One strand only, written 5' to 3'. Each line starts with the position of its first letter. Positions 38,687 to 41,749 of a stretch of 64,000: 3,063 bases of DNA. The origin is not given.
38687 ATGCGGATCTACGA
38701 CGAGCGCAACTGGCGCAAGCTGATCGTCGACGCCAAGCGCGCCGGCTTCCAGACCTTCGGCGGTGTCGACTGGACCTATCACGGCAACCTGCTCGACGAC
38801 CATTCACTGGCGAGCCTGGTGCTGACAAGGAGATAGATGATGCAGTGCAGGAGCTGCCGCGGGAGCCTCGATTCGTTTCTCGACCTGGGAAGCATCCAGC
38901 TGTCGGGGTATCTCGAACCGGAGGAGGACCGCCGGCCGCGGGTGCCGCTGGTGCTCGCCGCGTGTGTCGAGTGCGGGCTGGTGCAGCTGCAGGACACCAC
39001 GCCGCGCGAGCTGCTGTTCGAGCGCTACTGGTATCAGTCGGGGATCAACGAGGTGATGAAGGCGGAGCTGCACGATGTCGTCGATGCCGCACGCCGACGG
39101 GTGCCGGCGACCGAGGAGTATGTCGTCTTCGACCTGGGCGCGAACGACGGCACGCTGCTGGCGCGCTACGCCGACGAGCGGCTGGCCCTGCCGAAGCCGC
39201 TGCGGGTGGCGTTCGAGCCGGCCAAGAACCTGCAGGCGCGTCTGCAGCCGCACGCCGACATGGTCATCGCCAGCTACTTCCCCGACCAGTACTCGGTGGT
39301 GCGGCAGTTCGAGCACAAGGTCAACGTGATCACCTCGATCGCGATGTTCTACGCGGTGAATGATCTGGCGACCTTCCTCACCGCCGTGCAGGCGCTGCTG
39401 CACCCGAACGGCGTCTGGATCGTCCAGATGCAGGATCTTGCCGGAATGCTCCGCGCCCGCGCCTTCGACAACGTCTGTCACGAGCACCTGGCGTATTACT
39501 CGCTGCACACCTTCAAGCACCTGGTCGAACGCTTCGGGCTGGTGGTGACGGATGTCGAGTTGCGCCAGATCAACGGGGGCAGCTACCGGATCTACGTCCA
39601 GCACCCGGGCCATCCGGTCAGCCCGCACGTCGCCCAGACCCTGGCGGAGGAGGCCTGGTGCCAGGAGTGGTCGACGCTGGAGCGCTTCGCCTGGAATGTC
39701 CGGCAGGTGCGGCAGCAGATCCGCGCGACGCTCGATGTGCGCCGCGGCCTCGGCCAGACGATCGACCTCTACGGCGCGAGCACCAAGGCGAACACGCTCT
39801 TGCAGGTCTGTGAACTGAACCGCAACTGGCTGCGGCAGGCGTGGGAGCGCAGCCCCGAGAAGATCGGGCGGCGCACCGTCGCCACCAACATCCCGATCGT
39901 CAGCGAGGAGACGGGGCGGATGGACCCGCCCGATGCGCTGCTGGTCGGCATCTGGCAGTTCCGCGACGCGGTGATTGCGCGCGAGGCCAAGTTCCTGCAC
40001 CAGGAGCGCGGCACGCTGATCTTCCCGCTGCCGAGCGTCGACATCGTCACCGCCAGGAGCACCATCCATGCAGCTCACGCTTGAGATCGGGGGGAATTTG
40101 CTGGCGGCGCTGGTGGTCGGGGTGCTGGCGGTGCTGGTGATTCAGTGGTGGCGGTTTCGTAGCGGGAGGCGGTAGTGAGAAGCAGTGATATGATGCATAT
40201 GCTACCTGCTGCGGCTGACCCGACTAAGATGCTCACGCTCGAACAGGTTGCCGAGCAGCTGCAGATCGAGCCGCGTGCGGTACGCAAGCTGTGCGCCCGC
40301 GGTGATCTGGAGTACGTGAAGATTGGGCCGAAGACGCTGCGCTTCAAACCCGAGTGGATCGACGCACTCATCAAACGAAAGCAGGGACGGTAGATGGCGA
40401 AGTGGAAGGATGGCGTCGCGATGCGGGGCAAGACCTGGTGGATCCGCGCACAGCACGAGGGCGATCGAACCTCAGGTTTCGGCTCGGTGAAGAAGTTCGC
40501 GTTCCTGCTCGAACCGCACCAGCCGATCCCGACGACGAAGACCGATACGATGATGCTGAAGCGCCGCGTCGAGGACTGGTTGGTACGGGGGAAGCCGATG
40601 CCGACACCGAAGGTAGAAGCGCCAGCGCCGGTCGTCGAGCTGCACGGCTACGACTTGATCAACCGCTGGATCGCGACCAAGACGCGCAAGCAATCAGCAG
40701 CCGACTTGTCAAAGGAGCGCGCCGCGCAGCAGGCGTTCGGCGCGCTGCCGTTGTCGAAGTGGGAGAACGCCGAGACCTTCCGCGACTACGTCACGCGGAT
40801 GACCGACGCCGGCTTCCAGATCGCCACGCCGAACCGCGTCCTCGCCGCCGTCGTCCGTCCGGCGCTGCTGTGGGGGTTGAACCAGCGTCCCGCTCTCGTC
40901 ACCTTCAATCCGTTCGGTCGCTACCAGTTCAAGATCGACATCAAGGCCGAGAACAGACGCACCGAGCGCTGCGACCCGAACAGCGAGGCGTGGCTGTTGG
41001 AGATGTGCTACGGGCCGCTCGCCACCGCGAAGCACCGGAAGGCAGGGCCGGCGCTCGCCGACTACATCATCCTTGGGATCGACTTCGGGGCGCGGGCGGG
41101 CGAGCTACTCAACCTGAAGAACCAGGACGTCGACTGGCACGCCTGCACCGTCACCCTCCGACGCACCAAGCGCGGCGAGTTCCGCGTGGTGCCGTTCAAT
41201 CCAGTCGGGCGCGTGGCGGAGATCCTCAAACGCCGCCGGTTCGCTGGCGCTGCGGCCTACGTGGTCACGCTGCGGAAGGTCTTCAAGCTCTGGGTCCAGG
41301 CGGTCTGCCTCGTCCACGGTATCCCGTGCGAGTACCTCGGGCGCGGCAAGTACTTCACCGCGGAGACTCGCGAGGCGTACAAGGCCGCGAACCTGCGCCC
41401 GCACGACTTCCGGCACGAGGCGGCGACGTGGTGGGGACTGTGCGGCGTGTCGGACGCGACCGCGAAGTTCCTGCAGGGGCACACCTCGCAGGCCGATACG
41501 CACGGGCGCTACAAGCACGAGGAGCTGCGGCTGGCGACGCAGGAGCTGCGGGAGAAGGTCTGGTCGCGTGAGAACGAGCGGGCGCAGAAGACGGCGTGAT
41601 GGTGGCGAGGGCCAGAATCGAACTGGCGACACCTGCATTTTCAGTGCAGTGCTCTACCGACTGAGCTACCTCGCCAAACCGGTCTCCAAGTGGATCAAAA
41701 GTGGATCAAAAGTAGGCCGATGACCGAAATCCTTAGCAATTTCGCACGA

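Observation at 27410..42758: Phage-borne glycan assembly/tailoring island wrapped around the helicase and the int-attP locus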

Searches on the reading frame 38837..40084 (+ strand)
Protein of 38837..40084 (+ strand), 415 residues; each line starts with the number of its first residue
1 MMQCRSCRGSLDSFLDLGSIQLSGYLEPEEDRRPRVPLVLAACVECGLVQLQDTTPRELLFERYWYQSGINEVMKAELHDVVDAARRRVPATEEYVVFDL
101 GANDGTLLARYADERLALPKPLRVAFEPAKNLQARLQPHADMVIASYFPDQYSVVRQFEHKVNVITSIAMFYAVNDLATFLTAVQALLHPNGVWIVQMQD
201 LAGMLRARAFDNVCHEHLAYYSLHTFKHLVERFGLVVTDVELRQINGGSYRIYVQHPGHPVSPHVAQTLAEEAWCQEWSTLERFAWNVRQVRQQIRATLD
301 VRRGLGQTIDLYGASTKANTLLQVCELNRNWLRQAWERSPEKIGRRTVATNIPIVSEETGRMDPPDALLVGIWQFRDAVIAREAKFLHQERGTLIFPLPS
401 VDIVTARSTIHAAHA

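Call 8: search_protein_families(library=pfam, proteins=[window:38837-40084:+], max_evalue=0.01)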
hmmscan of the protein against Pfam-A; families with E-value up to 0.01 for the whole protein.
window:38837-40084:+ (415 aa): 4 families
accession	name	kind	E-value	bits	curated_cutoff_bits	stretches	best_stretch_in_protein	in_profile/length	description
PF08484.17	Methyltransf_14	-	8.8e-32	110.5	23.5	1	245-399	2-160/160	C-methyltransferase C-terminal domain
PF08421.16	Methyltransf_13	-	2e-12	47.5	31.3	1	4-61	1-62/62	Putative zinc binding domain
PF13489.12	Methyltransf_23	-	9.8e-12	45.3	27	1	96-238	25-162/164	Methyltransferase domain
PF08242.18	Methyltransf_12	-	0.001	20.2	30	0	99-193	2-97/98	Methyltransferase domain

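Call 10: search_dna_similar(query=window:38837-40084:+, collection=phages, mode=protein, max_rows=25)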
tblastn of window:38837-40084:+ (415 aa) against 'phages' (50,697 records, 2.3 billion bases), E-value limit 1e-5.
Records with a match: 7; places in all: 9; records where one place covers at least 80% of the query: 5.
Best place of each record, by identity: <60% 7.
By first word of the organism name: uncultured 4; Bacteriophage 2; Synechococcus 1.
By host as written in the record: - 6; Synechococcus sp. 1.
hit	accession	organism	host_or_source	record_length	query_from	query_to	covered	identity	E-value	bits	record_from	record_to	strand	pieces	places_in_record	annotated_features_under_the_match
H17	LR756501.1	uncultured phage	metagenomic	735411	10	405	95%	31.4%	4e-56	205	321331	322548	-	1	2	record has no annotation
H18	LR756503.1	uncultured phage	metagenomic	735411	10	405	95%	31.4%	4e-56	205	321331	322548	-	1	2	record has no annotation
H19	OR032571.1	Synechococcus phage DSL-LC02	Synechococcus sp.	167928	3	406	97%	28.5%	2e-41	162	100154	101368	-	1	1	methyltransferase domain-containing protein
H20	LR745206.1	uncultured phage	metagenomic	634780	3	382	92%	26.3%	2e-35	144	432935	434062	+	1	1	record has no annotation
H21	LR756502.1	uncultured phage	metagenomic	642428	3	398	95%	25.0%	1e-31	133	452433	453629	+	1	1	record has no annotation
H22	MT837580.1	Bacteriophage sp.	human fecal samples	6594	159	354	47%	25.5%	1e-9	66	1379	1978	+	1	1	record has no annotation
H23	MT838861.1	Bacteriophage sp.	human fecal samples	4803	181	379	48%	22.1%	3e-6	56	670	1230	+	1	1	record has no annotation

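Call 12: search_protein_families(library=phrogs, proteins=[window:38837-40084:+], max_evalue=0.01)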
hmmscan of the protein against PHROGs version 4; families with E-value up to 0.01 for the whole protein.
window:38837-40084:+ (415 aa): 0 families

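Call 13: find_encoding_contigs(protein=window:38837-40084:+, flank=10000, max_places=6)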
Protein window:38837-40084:+ (415 aa): no gene with exactly this product is on record in the collection.

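Call 52: search_solved_structures(query=window:38837-40084:+, max_evalue=0.001, show_alignments=1)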
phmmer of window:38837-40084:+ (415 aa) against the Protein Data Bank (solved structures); distinct sequences matched with E-value up to 0.001: 10.
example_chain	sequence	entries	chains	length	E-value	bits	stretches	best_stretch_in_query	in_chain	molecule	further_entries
4rv9_A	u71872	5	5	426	1.5e-43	152.8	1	3-407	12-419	D-mycarose 3-C-methyltransferase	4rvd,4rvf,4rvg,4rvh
4e2x_A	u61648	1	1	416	1.7e-41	145.9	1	3-403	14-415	TcaB9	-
3ndi_A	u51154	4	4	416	1.7e-41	145.9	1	3-403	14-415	Methyltransferase | TcaB9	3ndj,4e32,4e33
4e2w_A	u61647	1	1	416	1.8e-41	145.9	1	3-403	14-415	TcaB9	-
4e2y_A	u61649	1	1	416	4.5e-41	144.6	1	3-403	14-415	TcaB9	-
4e30_A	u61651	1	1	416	4.6e-41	144.5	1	3-403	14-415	TcaB9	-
4e31_A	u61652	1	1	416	4.7e-41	144.5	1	3-403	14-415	TcaB9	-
4e2z_A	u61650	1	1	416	1.6e-40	142.7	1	3-403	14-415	TcaB9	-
5t64_A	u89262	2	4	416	2.2e-38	135.7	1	3-402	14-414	Sugar 3-C-methyl transferase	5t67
5t6b_A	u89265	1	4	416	2.6e-38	135.4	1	3-403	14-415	Sugar 3-C-methyl transferase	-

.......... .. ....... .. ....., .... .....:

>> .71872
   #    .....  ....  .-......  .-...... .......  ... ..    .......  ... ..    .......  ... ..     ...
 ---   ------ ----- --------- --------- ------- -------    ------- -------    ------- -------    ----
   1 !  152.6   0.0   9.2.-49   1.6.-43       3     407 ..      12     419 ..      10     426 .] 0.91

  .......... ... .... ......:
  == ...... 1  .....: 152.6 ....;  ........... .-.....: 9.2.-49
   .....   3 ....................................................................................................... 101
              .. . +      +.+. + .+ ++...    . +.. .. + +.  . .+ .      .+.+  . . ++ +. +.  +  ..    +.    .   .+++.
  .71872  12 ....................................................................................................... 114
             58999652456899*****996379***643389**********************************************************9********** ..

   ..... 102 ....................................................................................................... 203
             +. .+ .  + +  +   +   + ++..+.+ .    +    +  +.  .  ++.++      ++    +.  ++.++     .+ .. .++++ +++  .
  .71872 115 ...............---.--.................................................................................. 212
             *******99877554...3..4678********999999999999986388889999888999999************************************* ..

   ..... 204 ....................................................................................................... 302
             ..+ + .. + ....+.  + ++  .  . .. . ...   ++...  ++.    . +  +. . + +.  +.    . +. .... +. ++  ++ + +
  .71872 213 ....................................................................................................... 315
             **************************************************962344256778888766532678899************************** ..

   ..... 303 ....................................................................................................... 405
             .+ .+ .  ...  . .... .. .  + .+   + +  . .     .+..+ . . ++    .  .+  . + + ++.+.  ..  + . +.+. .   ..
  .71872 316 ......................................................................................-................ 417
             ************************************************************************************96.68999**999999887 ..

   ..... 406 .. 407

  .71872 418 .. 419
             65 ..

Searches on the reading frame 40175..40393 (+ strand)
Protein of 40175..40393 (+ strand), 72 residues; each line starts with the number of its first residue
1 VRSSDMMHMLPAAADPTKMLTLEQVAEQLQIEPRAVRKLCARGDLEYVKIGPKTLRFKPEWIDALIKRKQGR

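Call 8: search_protein_families(library=pfam, proteins=[window:40175-40393:+], max_evalue=0.01)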
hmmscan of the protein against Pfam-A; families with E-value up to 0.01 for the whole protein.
window:40175-40393:+ (72 aa): 1 family
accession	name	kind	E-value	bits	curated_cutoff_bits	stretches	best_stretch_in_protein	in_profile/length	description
PF12728.13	HTH_17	-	4.6e-08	33.6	27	1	19-69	1-50/51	Helix-turn-helix domain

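Call 12: search_protein_families(library=phrogs, proteins=[window:40175-40393:+], max_evalue=0.01)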
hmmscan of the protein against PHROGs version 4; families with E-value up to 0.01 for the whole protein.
window:40175-40393:+ (72 aa): 7 families
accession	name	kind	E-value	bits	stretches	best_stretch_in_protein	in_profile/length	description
phrog_66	-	integration and excision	6.7e-07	30.3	1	6-71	80-145/412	excisionase and transcriptional regulator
phrog_597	-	DNA, RNA and nucleotide metabolism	0.00048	21.2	1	5-72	98-167/200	DNA binding protein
phrog_28156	-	unknown function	0.00053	21.1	1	18-61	8-51/156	-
phrog_2907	-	integration and excision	0.00065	21.1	1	18-53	5-40/117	excisionase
phrog_6401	-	DNA, RNA and nucleotide metabolism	0.00088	20.1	1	14-48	4-38/64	DNA binding protein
phrog_7506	-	integration and excision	0.0024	19.3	1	7-53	3-49/78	recombination directionality factor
phrog_7735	-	integration and excision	0.0075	17.6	1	16-68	2-52/99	excisionase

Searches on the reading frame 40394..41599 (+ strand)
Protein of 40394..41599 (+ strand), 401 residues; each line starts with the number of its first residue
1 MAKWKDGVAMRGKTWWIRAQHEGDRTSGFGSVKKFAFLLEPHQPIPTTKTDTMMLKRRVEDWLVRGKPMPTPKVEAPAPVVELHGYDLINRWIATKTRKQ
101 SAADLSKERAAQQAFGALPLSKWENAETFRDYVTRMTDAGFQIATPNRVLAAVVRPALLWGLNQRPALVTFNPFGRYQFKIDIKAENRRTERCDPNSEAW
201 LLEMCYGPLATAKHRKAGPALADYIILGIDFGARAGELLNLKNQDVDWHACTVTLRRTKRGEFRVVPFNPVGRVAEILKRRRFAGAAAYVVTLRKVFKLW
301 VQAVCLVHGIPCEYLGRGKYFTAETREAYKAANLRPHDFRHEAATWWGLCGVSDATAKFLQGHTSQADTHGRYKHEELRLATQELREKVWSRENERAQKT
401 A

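Call 8: search_protein_families(library=pfam, proteins=[window:40394-41599:+], max_evalue=0.01)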
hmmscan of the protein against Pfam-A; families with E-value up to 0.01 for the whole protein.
window:40394-41599:+ (401 aa): 1 family
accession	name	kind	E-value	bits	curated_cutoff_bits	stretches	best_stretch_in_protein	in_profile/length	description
PF00589.27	Phage_integrase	-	2.8e-12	47.2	27.1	1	229-376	32-168/172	Phage integrase family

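Call 12: search_protein_families(library=phrogs, proteins=[window:40394-41599:+], max_evalue=0.01)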
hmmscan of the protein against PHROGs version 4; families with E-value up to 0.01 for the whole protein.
window:40394-41599:+ (401 aa): 2 families
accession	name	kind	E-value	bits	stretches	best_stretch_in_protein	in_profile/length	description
phrog_1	-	integration and excision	2.9e-21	77.3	1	86-386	167-448/611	integrase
phrog_216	-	integration and excision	5.6e-12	46.4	1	225-387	80-238/301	integrase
